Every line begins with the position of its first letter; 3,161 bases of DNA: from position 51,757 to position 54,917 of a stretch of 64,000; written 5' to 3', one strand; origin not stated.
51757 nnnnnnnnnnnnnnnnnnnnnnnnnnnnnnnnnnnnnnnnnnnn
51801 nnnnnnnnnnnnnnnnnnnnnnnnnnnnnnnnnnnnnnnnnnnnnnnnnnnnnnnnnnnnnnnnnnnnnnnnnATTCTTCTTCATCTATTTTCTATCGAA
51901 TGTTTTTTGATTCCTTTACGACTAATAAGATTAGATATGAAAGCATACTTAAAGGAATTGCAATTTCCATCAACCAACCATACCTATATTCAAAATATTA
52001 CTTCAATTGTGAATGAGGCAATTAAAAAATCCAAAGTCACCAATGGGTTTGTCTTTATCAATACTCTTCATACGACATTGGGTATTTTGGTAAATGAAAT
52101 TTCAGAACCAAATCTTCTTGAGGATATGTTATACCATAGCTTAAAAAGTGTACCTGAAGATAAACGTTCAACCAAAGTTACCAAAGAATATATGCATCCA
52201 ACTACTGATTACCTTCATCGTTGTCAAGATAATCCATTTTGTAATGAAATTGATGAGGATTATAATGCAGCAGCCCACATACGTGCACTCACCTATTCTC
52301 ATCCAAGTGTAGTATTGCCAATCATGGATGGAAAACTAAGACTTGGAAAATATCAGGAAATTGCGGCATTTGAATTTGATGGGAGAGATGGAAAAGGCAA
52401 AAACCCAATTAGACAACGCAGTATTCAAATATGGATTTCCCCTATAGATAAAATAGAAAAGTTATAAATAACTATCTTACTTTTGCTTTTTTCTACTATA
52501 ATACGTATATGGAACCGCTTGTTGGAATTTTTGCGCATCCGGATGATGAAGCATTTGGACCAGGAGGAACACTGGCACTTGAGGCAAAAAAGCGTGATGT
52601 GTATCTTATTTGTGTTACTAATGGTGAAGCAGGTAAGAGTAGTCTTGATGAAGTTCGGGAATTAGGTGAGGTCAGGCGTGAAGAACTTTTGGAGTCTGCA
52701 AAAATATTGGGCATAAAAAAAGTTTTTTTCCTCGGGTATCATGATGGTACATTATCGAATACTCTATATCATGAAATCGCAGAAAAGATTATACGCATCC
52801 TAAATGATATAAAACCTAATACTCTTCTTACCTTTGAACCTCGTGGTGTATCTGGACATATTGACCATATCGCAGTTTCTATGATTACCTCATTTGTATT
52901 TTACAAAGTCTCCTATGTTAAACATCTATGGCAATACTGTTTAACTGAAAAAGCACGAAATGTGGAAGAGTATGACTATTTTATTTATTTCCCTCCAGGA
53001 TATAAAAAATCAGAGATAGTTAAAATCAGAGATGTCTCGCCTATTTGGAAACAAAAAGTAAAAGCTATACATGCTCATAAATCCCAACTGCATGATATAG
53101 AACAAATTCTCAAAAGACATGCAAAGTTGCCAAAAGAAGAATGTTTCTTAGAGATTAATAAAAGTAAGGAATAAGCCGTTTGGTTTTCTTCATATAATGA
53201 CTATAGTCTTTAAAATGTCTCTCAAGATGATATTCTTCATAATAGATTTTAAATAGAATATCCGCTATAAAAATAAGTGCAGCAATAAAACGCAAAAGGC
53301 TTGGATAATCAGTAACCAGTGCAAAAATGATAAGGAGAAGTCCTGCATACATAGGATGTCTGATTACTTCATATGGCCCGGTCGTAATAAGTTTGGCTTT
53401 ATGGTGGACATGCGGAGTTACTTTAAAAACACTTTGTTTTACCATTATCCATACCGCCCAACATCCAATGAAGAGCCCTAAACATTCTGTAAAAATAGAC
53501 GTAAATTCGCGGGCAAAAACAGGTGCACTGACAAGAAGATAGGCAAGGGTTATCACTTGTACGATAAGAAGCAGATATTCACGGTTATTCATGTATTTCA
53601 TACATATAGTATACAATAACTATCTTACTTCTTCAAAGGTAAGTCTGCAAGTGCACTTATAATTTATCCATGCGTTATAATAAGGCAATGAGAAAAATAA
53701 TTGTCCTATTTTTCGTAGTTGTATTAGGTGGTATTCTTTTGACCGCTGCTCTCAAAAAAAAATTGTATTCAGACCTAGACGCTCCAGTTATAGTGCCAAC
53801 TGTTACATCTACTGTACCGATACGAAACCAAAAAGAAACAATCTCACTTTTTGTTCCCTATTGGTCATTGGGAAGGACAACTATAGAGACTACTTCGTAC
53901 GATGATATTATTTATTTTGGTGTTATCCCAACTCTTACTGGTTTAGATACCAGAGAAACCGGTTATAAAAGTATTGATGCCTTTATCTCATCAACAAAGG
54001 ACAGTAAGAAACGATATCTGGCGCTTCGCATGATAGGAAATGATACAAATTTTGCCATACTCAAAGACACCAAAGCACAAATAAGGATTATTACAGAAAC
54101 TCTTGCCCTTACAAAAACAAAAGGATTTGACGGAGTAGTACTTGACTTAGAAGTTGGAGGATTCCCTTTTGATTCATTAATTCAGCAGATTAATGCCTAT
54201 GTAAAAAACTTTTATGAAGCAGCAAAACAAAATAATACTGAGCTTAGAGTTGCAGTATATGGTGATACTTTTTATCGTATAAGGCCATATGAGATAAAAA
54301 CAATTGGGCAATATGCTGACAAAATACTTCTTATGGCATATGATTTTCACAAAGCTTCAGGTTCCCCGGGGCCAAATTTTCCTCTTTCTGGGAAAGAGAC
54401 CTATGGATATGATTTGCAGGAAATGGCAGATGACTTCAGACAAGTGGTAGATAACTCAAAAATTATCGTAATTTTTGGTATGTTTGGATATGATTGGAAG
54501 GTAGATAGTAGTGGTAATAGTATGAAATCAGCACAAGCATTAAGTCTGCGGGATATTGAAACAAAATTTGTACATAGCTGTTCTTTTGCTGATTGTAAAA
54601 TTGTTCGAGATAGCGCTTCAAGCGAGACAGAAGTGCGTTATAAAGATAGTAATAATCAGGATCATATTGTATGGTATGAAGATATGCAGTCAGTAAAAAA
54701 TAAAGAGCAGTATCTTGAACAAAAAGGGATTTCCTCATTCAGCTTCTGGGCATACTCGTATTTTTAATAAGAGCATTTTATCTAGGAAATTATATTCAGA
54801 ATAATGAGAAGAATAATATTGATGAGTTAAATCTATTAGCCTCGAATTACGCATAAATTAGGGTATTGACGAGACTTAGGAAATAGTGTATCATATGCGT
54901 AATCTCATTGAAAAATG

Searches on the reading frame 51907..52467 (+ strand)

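Call 96: search_protein_families(library=pfam, proteins=[window:51907-52467:+], max_evalue=0.001)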
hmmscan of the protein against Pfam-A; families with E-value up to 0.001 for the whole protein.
window:51907-52467:+ (186 aa): 1 family
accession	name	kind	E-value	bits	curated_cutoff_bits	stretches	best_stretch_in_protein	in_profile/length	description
PF01894.22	UPF0047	-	1.9e-23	83.3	27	1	30-161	1-108/117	Uncharacterised protein family UPF0047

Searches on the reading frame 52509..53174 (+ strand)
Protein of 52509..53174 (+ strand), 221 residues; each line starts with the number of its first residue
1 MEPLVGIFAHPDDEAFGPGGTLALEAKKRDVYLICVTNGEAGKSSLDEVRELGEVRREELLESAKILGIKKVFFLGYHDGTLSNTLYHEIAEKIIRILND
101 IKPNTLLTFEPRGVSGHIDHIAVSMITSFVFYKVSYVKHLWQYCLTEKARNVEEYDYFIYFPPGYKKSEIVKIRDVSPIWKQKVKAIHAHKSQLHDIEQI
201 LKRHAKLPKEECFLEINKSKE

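Call 96: search_protein_families(library=pfam, proteins=[window:52509-53174:+], max_evalue=0.001)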
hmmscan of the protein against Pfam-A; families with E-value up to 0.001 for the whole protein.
window:52509-53174:+ (221 aa): 1 family
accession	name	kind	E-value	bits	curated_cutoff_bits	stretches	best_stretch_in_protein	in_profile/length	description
PF02585.22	PIG-L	-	2.3e-31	109.4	28.2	1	7-127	3-125/129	GlcNAc-PI de-N-acetylase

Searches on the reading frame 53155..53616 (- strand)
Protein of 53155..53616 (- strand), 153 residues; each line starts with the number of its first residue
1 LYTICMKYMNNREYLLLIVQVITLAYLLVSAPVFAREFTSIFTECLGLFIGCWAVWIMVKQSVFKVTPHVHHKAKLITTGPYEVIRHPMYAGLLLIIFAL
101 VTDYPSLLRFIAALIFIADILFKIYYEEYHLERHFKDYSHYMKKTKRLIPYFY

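Call 96: search_protein_families(library=pfam, proteins=[window:53155-53616:-], max_evalue=0.001)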
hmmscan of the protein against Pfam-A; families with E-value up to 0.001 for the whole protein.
window:53155-53616:- (153 aa): 2 families
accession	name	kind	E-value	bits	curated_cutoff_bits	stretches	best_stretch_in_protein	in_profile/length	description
PF04191.18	PEMT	-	6e-12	46.4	25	1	44-136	10-103/105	Phospholipid methyltransferase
PF04140.19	ICMT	-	0.00015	22.6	24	1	55-131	13-93/95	Isoprenylcysteine carboxyl methyltransferase (ICMT) family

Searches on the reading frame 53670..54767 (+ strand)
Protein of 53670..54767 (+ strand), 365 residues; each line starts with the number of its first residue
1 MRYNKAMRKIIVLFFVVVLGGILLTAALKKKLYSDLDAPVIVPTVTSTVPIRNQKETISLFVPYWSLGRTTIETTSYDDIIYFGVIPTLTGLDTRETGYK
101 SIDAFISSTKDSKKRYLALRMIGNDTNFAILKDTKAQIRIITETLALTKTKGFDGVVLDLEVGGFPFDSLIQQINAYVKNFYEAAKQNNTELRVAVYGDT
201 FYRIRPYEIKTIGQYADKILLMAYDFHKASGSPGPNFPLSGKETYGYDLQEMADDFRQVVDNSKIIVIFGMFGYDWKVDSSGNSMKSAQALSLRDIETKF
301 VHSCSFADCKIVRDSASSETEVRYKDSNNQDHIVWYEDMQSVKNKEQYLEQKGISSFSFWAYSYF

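Call 75: search_protein_families(library=pfam, proteins=[window:53670-54767:+], max_evalue=0.01)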
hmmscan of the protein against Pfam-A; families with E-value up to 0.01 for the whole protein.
window:53670-54767:+ (365 aa): 1 family
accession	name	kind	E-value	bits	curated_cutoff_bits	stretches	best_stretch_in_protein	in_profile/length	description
PF00704.34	Glyco_hydro_18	-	1e-24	88.2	29.6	1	111-363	60-315/317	Glycosyl hydrolases family 18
